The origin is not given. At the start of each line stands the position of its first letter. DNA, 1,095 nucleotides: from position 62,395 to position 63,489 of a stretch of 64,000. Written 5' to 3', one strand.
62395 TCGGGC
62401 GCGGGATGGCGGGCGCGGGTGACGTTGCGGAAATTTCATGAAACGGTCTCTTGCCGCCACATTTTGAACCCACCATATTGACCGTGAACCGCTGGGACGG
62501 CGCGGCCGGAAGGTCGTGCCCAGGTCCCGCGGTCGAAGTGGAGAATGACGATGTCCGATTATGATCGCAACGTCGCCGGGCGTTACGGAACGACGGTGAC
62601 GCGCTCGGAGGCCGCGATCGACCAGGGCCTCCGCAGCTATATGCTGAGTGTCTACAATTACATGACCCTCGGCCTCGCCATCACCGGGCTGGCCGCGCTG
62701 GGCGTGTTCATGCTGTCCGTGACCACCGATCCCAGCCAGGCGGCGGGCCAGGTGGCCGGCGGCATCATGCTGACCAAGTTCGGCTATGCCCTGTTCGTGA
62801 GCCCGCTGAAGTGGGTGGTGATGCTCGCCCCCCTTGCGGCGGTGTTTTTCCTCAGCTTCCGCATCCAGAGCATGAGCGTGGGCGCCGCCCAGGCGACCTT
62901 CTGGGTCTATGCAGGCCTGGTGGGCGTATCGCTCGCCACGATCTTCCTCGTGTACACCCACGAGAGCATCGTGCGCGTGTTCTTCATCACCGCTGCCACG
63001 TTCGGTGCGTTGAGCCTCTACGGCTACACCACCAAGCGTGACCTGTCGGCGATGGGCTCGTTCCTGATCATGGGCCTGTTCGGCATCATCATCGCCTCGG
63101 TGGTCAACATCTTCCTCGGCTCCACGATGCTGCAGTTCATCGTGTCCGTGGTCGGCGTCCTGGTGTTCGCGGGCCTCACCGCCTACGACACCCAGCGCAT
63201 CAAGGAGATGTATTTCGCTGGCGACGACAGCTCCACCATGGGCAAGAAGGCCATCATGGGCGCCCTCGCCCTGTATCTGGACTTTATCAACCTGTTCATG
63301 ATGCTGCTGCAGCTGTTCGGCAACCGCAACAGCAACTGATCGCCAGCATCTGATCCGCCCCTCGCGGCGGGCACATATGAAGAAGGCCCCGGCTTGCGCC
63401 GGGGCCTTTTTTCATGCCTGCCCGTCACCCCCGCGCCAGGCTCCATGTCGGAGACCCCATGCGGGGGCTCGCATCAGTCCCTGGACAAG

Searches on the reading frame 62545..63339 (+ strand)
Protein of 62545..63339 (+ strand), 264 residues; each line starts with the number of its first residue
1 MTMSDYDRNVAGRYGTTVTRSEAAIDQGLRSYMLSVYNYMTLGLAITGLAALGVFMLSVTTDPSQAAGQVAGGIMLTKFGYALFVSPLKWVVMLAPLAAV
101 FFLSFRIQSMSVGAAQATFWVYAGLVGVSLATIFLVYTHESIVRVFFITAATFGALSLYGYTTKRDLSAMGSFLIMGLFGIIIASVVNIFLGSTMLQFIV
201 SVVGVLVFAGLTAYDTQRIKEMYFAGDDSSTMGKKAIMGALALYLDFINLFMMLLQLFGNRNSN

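Call 67: search_protein_families(library=pfam, proteins=[window:62545-63339:+], max_evalue=0.001)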
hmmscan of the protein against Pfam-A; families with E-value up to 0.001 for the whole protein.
window:62545-63339:+ (264 aa): 1 family
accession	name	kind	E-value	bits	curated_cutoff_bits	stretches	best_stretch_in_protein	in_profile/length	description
PF01027.25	Bax1-I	-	1.2e-61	208.6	34.1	1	30-258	1-207/207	Inhibitor of apoptosis-promoting Bax1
